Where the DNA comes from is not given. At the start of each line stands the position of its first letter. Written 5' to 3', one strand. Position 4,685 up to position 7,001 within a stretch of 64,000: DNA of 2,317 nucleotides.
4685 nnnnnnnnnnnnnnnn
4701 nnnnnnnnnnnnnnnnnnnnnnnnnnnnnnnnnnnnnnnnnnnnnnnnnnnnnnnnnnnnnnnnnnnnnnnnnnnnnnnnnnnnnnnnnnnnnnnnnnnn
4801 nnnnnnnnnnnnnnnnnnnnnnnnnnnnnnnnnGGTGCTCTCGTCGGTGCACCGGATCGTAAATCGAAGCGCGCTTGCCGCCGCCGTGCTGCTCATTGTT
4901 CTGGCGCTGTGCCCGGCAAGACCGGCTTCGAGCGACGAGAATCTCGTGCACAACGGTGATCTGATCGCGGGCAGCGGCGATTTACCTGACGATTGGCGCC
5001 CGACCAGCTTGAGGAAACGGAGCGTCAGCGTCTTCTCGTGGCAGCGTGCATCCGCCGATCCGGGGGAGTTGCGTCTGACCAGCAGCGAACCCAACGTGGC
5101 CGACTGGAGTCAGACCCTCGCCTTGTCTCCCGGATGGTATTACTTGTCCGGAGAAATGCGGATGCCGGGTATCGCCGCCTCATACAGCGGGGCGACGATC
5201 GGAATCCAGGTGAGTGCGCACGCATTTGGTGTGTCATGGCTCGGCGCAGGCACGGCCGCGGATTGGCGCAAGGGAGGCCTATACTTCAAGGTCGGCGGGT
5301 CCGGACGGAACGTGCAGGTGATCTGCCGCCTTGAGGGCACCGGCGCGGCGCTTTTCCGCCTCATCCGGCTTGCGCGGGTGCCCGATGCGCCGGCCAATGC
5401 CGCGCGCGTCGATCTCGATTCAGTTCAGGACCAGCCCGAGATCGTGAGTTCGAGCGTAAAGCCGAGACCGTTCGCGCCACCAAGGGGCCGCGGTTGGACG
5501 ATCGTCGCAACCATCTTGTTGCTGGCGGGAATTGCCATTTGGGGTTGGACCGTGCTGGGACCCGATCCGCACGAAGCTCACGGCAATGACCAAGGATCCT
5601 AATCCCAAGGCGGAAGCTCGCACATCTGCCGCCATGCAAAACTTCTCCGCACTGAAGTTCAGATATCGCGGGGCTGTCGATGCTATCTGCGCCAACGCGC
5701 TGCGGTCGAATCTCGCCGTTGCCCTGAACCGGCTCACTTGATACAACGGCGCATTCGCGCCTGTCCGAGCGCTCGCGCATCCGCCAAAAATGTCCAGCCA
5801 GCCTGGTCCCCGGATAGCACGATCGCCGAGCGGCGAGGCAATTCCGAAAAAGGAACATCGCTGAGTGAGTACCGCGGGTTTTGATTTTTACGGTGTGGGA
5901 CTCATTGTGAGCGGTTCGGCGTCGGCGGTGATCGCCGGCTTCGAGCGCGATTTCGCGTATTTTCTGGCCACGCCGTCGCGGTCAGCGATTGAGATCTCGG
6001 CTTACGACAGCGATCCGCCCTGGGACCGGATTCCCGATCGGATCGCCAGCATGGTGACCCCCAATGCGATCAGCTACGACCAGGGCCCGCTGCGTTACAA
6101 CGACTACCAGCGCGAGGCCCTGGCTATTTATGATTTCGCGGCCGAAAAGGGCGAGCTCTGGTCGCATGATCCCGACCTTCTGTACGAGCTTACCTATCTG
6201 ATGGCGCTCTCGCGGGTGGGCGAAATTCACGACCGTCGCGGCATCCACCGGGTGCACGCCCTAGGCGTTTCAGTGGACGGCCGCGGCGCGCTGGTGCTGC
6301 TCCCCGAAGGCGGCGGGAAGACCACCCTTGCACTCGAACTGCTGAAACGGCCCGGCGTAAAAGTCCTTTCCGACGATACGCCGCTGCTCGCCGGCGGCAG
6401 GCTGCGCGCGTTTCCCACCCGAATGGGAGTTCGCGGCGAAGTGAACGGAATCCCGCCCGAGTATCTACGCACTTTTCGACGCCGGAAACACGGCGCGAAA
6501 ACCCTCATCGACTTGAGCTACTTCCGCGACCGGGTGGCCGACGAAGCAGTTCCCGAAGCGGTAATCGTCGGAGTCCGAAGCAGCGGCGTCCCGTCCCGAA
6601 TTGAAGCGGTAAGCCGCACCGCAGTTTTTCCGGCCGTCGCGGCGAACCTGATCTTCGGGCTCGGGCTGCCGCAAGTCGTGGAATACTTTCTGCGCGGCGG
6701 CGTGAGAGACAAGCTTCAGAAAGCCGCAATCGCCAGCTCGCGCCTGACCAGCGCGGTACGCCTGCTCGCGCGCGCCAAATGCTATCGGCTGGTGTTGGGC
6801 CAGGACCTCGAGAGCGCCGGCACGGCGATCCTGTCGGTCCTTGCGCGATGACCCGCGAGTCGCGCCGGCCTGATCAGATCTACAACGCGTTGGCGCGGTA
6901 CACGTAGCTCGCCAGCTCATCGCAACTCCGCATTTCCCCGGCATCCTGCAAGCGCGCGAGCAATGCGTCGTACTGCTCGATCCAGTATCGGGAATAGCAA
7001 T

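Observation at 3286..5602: PMT/GT39-like protein mannosyltransferase next to candidate acceptors: does this organism O-glycosylate Pro/Thr linkers?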

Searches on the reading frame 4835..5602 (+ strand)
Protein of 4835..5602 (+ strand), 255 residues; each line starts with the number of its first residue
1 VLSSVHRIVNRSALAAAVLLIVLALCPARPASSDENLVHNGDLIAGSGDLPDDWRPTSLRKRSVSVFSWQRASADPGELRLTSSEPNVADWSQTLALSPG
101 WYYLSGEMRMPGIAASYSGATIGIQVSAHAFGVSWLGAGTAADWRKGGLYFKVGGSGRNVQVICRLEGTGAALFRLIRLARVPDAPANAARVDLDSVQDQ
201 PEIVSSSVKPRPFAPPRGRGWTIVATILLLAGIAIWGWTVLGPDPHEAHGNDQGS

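Call 7: search_protein_families(library=pfam, proteins=[window:4835-5602:+], max_evalue=0.01)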
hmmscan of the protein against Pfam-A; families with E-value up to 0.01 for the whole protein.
window:4835-5602:+ (255 aa): 0 families

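Call 10: search_protein_families(library=ncbifam, proteins=[window:4835-5602:+], max_evalue=0.01)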
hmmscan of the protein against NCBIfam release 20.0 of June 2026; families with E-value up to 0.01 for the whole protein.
window:4835-5602:+ (255 aa): 0 families

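Call 27: find_homologous_proteins(query=window:4835-5602:+)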
Query window:4835-5602:+ (255 aa): 3 proteins with E <= 0.001 among 4517 candidates.
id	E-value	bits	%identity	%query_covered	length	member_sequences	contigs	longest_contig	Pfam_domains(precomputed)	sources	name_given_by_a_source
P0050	7.4e-158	542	95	100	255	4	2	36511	-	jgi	jgi:hypothetical protein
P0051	7.6e-104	365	68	100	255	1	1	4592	-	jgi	jgi:hypothetical protein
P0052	4.8e-43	165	39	93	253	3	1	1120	-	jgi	-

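Call 52: find_homologous_proteins(query=A4)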
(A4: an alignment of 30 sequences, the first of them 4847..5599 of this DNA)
Query A4 (30 sequences) (251 aa, profile of the alignment): 12 proteins with E <= 0.001 among 8000 candidates.
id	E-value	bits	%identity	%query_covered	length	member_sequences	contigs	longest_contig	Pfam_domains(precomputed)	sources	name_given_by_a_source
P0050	9.3e-71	256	95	100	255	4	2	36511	-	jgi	jgi:hypothetical protein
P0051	5.9e-67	243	68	100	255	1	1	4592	-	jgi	jgi:hypothetical protein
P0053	4.0e-65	238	43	89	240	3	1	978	-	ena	-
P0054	9.5e-64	233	41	90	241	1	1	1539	-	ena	-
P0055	2.6e-53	199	29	94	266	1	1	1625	-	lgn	-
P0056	1.1e-50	190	26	88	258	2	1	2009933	-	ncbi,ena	-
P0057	4.2e-50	188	29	94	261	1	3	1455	-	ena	-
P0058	7.8e-42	161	26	98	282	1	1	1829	-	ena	-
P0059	1.4e-41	160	26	95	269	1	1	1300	-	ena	-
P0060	3.0e-41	159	29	92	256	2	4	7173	-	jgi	jgi:hypothetical protein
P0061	3.8e-40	156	26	85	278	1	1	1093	-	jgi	jgi:hypothetical protein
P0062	5.5e-32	129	27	62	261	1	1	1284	-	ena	-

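Call 60: predict_structure(alignment_id=A5)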
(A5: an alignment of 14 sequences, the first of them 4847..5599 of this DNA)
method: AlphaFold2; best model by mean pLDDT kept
length: 251 residues; sequences in the alignment: 14
mean_pLDDT: 66.6   pTM: 0.56
mean pLDDT of the five models: 66.6, 66.5, 65.9, 65.8, 63.5
residues with pLDDT >= 90: 9; 70-90: 123; 50-70: 57; < 50: 62
segments of 3 or more residues with pLDDT < 50: 22-30, 38-44, 57-71, 196-214, 245-251
pLDDT, mean of each block of 10 residues (from residue 1): 62 71 42 54 48 49 41 70 77 88 79 80 84 69 88 83 83 86 83 53 33 55 80 63 49 37
secondary structure, 60 per line:
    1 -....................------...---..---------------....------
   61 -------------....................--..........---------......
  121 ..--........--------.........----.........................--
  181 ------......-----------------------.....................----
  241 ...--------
elements in order: H2-21 E51-54 E74-93 E96-105 E115-122 E125-132 E141-149 E154-178 E187-189 H216-236

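Call 62: search_protein_representatives(alignment_id=A5)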
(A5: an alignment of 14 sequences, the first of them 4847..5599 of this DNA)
Query: 14 sequences, 263 profile positions. Proteins with E-value up to 0.001 (for the whole library): 1281; up to 1e-10: 316; up to 1e-30: 58. The best 150 are listed.
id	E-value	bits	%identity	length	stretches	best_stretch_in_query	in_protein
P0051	7.3e-89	314.0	-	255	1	3-262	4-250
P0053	2.5e-82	292.6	-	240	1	18-262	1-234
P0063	5.9e-81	288.1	-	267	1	6-256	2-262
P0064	1.8e-73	263.6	-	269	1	20-256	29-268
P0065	4.0e-60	219.9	-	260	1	16-258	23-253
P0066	4.2e-52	193.6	-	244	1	13-260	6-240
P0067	1.2e-48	182.2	-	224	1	32-258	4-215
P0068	4.4e-48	180.4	-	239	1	17-254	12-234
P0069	4.5e-45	170.5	-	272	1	5-255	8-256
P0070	2.0e-44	168.4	-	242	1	22-256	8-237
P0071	4.3e-43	164.0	-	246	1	8-257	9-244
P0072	5.5e-43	163.7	-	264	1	15-257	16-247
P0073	1.3e-42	162.4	-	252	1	14-256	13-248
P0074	1.6e-42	162.2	-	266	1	8-254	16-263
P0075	4.5e-42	160.7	-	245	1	6-258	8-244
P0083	1.8e-38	148.9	-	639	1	9-209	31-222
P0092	5.5e-37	144.0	-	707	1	18-206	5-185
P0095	3.0e-36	141.6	-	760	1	10-209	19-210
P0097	1.0e-35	139.8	-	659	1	4-229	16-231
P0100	7.4e-35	137.0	-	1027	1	11-253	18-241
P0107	5.7e-33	130.8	-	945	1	8-251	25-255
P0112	2.1e-32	129.0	-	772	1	12-210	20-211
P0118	4.0e-31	124.8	-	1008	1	22-246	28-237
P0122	2.1e-29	119.1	-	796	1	18-245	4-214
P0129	2.5e-28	115.6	-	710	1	5-202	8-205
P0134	6.4e-28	114.3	-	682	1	17-260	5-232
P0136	2.0e-27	112.7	-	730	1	15-254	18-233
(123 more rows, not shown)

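Call 63: search_protein_families(library=pfam, proteins=[P0083, P0092, P0095, P0097, P0100, P0107, P0112, P0118, P0122, P0134], max_evalue=0.001)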
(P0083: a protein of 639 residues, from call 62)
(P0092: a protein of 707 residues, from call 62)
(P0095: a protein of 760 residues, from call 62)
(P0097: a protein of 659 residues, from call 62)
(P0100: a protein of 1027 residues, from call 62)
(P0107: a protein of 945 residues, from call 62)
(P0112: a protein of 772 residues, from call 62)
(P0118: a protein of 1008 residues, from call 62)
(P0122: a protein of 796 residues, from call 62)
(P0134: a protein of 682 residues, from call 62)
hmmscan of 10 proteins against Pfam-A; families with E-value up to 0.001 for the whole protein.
P0083 (639 aa): 0 families

P0092 (707 aa): 0 families

P0095 (760 aa): 0 families

P0097 (659 aa): 0 families

P0100 (1027 aa): 0 families

P0107 (945 aa): 1 family
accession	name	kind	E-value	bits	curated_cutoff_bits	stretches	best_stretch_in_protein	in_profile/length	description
PF07691.17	PA14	-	6.9e-13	49.1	24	1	809-938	3-144/147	PA14 domain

P0112 (772 aa): 0 families

P0118 (1008 aa): 0 families

P0122 (796 aa): 0 families

P0134 (682 aa): 0 families

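Call 64: fold_search(model_id=the predicted structure, library=pdb)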
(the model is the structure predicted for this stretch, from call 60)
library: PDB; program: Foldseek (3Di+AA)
matches with E <= 10: 1782; with E <= 0.001: 90
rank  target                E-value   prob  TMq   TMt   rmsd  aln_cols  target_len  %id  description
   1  4d0q                  1.5e-07  1.00  0.44  0.65   4.7       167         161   19  Hyaluronan Binding Module of the Streptococcal Pneumoniae Hyaluronate Lyase (released 2014-08-06)
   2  2xom_A                2.7e-06  1.00  0.37  0.60   6.6       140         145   14  Atomic resolution structure of TmCBM61 in complex with beta-1,4- galactotriose (released 2010-09-08)
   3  2xon_L                5.8e-06  1.00  0.37  0.59   6.6       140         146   14  Structure of TmCBM61 in complex with beta-1,4-galactotriose at 1.4 A resolution (released 2010-09-08)
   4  5w6h_A                8.5e-06  1.00  0.39  0.16   5.7       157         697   13  Crystal structure of Bacteriophage CBA120 tailspike protein 4 enzymatically active domain (TSP4dN, orf213) (released 2018-10-24)
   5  8iqe_B                1.3e-05  1.00  0.38  0.19   4.5       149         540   20  Crystal structure of tetrameric K2-2 TSP (released 2024-02-21)
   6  2zey_A                1.5e-05  1.00  0.36  0.56   6.5       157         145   18  Family 16 carbohydrate binding module (released 2008-03-04)
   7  2zew_A                2.1e-05  1.00  0.39  0.62   5.3       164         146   18  Family 16 Cabohydrate Binding Domain Module 1 (released 2008-03-04)
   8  4w8j                  2.4e-05  1.00  0.33  0.09   6.5       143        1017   12  Structure of the full-length insecticidal protein Cry1Ac reveals intriguing details of toxin packaging into in vivo form (released 2014-09-17)
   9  8w7n                  2.8e-05  1.00  0.39  0.11   4.8       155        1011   15  Crystal structure of the in-cell Cry1Aa purified from Bacillus thuringiensis (released 2024-03-06)
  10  8iq9_B                2.9e-05  1.00  0.41  0.19   4.2       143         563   20  Crystal structure of trimeric K2-2 TSP in complex with tetrasaccharide and octasaccharide (released 2024-02-21)
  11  2zex_A                2.9e-05  1.00  0.36  0.57   5.0       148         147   16  Family 16 carbohydrate binding module (released 2008-03-04)
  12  2zey_B                2.9e-05  1.00  0.35  0.57   6.4       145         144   14  Family 16 carbohydrate binding module (released 2008-03-04)
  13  8iqe_D                2.9e-05  1.00  0.37  0.19   5.0       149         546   19  Crystal structure of tetrameric K2-2 TSP (released 2024-02-21)
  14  8a28_A                2.9e-05  1.00  0.32  0.23  11.7       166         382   14  Structure of the astacin zymogen of LAST-MAM from Limulus polyphemus (released 2022-10-19)
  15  8iq9_A                3.1e-05  1.00  0.36  0.17   5.8       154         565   18  Crystal structure of trimeric K2-2 TSP in complex with tetrasaccharide and octasaccharide (released 2024-02-21)
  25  2zew_B                6.6e-05  1.00  0.39  0.61   5.3       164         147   18  Family 16 Cabohydrate Binding Domain Module 1 (released 2008-03-04)
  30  1gui_A                1.1e-04  1.00  0.39  0.59   5.1       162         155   15  CBM4 structure and function (released 2002-09-26)
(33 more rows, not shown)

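Call 67: search_protein_families(library=ncbifam, proteins=[P0083, P0095, P0100, P0134, P0092, P0097, P0112, P0118, P0122, P0129], max_evalue=0.1)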
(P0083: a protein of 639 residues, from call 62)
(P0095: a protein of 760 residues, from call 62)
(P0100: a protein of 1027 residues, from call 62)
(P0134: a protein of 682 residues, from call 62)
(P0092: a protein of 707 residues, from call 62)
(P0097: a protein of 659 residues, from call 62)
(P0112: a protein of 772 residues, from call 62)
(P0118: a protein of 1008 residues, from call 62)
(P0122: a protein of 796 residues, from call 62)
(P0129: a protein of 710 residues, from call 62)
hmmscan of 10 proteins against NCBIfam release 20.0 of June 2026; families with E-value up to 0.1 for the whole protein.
P0083 (639 aa): 0 families

P0095 (760 aa): 1 family
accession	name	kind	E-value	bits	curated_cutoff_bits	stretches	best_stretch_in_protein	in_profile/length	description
NF011369.0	PRK14788.1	equivalog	0.019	14.3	200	1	558-673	61-177/213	lipoprotein signal peptidase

P0100 (1027 aa): 0 families

P0134 (682 aa): 2 families
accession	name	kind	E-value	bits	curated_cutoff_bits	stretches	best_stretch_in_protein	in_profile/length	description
NF047440.1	LA3751_2_3_fam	subfamily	0.00019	20.4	200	1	379-639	80-358/460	LA_3751/LA_3752 family putative glycosyltransferase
NF046093.1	AZOBR_p60025_fam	subfamily_domain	0.0063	15.8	150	1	403-516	113-226/232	AZOBR_p60025 family cell surface glycopolymer formation protein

P0092 (707 aa): 0 families

P0097 (659 aa): 0 families

P0112 (772 aa): 0 families

P0118 (1008 aa): 0 families

P0122 (796 aa): 0 families

P0129 (710 aa): 1 family
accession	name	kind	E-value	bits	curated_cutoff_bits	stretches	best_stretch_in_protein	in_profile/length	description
NF046093.1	AZOBR_p60025_fam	subfamily_domain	3.6e-08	32.9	150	1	421-560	95-231/232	AZOBR_p60025 family cell surface glycopolymer formation protein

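Call 85: list_cluster_members(proteins=[P0136, P0095, P0134])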
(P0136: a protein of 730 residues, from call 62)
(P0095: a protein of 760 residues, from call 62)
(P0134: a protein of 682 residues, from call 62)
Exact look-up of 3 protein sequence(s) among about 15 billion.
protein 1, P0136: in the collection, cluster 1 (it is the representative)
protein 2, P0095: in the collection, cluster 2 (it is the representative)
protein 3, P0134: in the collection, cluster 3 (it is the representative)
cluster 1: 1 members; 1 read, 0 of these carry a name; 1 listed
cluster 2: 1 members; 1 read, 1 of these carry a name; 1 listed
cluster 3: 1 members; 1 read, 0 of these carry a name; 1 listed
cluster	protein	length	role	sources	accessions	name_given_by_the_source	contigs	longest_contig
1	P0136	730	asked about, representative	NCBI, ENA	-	-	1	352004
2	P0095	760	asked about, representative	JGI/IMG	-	hypothetical protein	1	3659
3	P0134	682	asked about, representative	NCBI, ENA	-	-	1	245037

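Call 86: find_encoding_contigs(protein=P0136, flank=6000, max_places=1)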
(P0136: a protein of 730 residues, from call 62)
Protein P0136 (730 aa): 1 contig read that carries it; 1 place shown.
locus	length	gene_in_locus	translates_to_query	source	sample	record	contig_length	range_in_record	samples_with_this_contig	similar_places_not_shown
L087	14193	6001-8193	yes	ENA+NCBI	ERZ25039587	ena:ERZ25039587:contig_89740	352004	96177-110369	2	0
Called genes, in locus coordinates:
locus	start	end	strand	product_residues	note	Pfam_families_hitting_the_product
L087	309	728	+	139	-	-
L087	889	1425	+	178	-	-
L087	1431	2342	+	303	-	-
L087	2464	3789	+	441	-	PF00034:Cytochrom_C (faint), PF03150:CCP_MauG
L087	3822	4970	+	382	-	PF00149:Metallophos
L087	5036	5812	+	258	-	PF21342:SoxA-TsdA_cyt-c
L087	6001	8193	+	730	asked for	PF02366:PMT, PF13231:PMT_2, PF02366:PMT, PF16192:PMT_4TMC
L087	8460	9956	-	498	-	PF00924:MS_channel_2nd, PF00027:cNMP_binding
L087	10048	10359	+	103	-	-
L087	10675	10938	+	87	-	-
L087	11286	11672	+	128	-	PF13787:HXXEE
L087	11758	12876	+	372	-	PF00296:Bac_luciferase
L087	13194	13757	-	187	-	PF07969:Amidohydro_3, PF01979:Amidohydro_1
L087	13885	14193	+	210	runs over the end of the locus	-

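Call 98: search_protein_families(library=pfam, alignment_id=A4, max_evalue=0.1)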
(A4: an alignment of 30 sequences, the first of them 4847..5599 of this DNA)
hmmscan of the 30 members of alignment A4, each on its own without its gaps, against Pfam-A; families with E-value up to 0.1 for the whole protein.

A. member 1, window:4847-5599:+ (251 aa): 0 families

B. families by the number of members that match (of 30 scanned): 5 families
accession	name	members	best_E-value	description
PF16405.10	DUF5013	3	0.003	Domain of unknown function (DUF5013)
PF13663.11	DUF4148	1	0.0074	Domain of unknown function (DUF4148)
PF17926.6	TetR_C_21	1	0.02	Tetracyclin repressor-like, C-terminal domain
PF07219.19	HemY_N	1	0.049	HemY protein N-terminus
PF22352.2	K319L-like_PKD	1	0.063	K319L-like, PKD domain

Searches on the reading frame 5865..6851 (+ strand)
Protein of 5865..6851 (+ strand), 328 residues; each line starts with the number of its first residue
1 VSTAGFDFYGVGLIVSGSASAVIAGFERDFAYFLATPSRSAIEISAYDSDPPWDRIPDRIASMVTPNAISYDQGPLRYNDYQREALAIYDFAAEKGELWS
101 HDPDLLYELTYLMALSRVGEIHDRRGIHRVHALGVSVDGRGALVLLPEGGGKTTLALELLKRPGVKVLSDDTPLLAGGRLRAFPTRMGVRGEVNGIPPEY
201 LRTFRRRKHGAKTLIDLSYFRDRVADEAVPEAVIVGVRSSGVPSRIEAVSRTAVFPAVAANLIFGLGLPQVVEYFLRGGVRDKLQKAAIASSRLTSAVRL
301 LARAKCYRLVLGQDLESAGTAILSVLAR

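Call 7: search_protein_families(library=pfam, proteins=[window:5865-6851:+], max_evalue=0.01)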
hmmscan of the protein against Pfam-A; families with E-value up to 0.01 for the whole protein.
window:5865-6851:+ (328 aa): 0 families

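Call 10: search_protein_families(library=ncbifam, proteins=[window:5865-6851:+], max_evalue=0.01)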
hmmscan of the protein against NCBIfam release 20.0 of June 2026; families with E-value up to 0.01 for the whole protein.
window:5865-6851:+ (328 aa): 1 family
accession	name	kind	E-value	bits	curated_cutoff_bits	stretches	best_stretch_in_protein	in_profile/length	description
TIGR04355.1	HprK_rel_B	hypoth_equivalog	9.4e-05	21.7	200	1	124-178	141-194/351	HprK-related kinase B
